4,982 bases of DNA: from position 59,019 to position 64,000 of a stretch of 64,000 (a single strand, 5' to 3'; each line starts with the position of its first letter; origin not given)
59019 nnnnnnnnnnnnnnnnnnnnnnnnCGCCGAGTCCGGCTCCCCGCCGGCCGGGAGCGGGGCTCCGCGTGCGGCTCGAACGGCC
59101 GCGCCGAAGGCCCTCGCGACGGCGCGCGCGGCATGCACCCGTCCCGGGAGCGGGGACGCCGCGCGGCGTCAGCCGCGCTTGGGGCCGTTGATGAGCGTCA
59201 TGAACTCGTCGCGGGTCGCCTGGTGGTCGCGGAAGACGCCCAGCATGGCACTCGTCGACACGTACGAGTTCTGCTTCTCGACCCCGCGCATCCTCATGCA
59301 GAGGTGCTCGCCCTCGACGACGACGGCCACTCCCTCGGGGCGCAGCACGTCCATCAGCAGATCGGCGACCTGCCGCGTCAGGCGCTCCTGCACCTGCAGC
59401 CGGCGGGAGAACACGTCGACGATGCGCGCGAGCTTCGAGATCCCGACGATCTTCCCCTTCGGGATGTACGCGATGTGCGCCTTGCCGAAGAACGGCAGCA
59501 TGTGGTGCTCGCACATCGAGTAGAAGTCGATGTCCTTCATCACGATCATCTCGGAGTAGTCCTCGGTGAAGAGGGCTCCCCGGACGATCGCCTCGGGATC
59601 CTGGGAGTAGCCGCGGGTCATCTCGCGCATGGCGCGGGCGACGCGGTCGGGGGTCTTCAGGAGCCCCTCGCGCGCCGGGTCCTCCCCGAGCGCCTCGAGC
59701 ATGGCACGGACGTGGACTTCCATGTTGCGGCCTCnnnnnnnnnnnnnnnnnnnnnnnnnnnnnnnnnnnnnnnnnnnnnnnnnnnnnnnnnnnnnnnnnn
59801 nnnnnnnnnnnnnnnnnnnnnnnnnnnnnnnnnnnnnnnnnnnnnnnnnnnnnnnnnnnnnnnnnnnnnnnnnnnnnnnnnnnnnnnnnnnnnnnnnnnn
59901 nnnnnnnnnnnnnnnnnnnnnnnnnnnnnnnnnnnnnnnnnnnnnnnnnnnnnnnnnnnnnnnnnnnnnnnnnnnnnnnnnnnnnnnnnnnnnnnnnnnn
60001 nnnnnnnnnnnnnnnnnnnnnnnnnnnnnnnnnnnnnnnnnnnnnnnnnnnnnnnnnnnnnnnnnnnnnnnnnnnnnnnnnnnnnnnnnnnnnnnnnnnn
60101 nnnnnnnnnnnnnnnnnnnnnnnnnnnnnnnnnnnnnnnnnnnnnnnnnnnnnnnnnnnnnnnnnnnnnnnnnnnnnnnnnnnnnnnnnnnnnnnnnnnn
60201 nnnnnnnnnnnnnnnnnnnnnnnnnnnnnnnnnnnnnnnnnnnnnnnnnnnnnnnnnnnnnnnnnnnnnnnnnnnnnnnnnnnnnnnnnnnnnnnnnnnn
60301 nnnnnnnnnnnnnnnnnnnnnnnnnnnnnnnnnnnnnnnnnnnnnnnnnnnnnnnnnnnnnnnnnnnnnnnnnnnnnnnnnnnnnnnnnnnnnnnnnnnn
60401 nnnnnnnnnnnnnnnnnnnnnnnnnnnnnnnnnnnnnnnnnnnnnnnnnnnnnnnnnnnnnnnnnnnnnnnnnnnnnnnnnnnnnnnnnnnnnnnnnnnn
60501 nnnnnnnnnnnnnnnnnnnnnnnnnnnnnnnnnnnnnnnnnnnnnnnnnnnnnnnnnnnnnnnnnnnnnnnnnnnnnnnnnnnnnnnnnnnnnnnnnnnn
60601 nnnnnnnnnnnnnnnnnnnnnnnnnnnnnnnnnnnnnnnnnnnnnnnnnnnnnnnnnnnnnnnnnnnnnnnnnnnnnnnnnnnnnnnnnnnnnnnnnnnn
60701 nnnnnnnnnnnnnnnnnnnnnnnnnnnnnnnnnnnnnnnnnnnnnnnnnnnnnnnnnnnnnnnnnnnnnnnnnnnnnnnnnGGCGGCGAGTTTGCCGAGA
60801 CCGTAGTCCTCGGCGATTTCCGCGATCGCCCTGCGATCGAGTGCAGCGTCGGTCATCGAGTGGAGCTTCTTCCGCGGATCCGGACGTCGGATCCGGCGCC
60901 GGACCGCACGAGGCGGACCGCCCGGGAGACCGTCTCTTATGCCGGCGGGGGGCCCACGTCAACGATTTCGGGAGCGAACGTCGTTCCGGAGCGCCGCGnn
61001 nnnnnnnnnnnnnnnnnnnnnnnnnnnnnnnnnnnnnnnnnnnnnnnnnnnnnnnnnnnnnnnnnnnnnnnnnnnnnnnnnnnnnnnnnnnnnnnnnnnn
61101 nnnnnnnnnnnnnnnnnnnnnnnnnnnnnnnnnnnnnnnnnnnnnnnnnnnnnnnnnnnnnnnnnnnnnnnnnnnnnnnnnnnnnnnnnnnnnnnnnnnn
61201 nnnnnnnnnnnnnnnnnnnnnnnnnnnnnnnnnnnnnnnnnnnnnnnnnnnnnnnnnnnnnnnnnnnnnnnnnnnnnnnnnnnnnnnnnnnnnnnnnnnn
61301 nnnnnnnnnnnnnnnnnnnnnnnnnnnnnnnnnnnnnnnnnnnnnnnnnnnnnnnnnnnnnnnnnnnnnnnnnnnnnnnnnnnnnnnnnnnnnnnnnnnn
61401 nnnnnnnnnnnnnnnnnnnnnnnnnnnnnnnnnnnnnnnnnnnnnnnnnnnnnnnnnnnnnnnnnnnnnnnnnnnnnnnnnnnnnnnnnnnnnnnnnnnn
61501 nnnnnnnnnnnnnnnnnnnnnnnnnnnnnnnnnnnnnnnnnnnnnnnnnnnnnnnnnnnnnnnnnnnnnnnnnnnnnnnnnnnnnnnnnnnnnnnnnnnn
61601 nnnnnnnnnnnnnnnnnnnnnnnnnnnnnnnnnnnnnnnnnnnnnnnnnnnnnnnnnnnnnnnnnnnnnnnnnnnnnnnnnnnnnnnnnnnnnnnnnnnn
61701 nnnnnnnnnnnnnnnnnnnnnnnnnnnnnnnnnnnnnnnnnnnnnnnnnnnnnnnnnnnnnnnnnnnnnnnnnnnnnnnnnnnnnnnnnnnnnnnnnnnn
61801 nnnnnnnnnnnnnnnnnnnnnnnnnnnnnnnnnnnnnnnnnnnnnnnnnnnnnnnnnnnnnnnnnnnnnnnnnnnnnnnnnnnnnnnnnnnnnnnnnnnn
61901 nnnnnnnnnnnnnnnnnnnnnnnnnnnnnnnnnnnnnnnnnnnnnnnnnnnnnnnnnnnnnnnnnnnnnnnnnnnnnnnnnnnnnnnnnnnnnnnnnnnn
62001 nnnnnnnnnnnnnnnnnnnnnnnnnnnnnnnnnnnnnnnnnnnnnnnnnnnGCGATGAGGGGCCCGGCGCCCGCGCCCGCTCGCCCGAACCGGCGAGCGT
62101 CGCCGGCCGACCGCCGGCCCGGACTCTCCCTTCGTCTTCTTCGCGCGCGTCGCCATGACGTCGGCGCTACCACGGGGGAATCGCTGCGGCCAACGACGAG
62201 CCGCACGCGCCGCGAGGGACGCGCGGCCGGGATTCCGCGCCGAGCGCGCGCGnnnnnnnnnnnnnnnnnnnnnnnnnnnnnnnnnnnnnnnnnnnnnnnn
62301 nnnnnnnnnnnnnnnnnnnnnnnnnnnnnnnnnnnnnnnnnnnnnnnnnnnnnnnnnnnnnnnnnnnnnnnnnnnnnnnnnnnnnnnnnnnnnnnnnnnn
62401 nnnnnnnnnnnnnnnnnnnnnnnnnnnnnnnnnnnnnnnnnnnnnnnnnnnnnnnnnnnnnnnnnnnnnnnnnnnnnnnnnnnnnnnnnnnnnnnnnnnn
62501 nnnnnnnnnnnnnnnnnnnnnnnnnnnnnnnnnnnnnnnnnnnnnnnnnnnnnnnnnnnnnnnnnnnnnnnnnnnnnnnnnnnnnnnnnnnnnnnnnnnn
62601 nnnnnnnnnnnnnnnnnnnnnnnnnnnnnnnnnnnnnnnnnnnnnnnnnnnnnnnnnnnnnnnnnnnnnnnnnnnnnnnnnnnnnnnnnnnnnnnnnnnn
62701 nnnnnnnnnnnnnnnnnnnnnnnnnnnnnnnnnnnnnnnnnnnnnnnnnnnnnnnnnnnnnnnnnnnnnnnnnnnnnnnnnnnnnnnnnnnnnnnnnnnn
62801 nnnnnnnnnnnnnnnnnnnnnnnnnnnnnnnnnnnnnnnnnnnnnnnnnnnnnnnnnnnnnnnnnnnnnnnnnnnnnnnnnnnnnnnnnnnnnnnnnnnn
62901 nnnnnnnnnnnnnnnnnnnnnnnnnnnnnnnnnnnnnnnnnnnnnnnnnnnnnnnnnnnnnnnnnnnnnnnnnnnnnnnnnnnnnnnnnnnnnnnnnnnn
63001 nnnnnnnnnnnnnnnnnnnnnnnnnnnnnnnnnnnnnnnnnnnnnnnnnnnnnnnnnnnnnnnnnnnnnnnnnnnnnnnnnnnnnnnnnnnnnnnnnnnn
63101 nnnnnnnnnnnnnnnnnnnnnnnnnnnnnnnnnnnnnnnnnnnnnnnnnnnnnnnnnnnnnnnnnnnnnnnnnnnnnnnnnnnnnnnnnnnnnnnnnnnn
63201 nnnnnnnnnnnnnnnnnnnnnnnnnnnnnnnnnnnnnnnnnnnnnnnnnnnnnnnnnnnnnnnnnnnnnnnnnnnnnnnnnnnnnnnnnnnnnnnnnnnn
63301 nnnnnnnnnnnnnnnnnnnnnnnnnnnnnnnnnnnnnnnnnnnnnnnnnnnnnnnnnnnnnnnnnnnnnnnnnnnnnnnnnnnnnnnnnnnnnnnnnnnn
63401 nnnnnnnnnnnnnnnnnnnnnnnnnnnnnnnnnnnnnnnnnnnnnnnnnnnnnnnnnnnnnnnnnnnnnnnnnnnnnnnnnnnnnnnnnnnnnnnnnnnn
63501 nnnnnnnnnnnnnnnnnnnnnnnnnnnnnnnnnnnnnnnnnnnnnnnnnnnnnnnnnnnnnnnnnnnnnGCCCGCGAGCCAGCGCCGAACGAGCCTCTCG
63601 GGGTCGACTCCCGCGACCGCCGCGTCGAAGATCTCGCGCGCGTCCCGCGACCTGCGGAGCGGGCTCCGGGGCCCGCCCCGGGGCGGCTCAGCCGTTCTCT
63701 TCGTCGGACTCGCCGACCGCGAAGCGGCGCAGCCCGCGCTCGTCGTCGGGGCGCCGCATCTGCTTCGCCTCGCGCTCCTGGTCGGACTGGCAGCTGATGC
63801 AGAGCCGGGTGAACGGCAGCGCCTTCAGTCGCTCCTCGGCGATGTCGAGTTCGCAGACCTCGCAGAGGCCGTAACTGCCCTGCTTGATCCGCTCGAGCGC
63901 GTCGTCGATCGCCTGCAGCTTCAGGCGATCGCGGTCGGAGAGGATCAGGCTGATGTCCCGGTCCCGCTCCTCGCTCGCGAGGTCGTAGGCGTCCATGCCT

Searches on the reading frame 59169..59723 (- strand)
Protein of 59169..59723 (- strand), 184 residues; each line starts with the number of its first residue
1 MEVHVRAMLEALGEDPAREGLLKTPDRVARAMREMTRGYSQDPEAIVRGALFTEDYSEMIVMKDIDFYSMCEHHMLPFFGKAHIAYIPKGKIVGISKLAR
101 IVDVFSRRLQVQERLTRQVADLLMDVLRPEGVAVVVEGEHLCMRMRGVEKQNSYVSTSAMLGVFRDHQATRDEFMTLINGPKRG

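Call 50: search_protein_families(library=pfam, proteins=[window:59169-59723:-], max_evalue=0.001)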
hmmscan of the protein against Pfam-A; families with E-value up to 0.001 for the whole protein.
window:59169-59723:- (184 aa): 2 families
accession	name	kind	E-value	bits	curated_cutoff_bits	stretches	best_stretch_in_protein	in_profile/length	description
PF01227.27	GTP_cyclohydroI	-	1.4e-79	266.1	27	1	2-178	2-178/179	GTP cyclohydrolase I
PF14489.11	QueF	-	6e-05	23.6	27.3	1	77-135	1-59/81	QueF-like protein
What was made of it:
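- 59169..59723 (-): GTP cyclohydrolase I (folE), the first step of the pterin branch that supplies the DHPS substrate. Pfam hit in call 50.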

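Call 71: search_protein_families(library=ncbifam, proteins=[window:59169-59723:-], max_evalue=0.01)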
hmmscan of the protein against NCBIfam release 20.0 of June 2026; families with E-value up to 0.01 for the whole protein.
window:59169-59723:- (184 aa): 5 families
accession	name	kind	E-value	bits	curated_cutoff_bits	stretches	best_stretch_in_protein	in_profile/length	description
NF006825.1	PRK09347.1-2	subfamily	2.5e-83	277.9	174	1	2-179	2-179/179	GTP cyclohydrolase I FolE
TIGR00063.1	folE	equivalog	1.4e-78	262.5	181.6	1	1-179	1-179/180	GTP cyclohydrolase I FolE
NF006826.0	PRK09347.1-3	subfamily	2.2e-77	258.8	162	1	2-179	10-187/189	GTP cyclohydrolase I FolE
NF006824.0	PRK09347.1-1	equivalog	6.3e-48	163.1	202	1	2-178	39-216/219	GTP cyclohydrolase I FolE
TIGR03139.1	QueF-II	equivalog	4e-07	29.9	86.9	1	58-136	18-96/115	preQ(1) synthase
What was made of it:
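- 59169..59723 (-): TIGR00063 262 bits against a cut-off of 181.6 (call 71).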

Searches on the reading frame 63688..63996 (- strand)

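Call 50: search_protein_families(library=pfam, proteins=[window:63688-63996:-], max_evalue=0.001)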
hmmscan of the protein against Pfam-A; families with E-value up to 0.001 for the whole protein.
window:63688-63996:- (102 aa): 1 family
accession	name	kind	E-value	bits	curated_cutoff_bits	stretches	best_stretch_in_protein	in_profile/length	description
PF01258.23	zf-dskA_traR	-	3.9e-14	52.8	24.9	1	40-75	1-36/36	Prokaryotic dksA/traR C4-type zinc finger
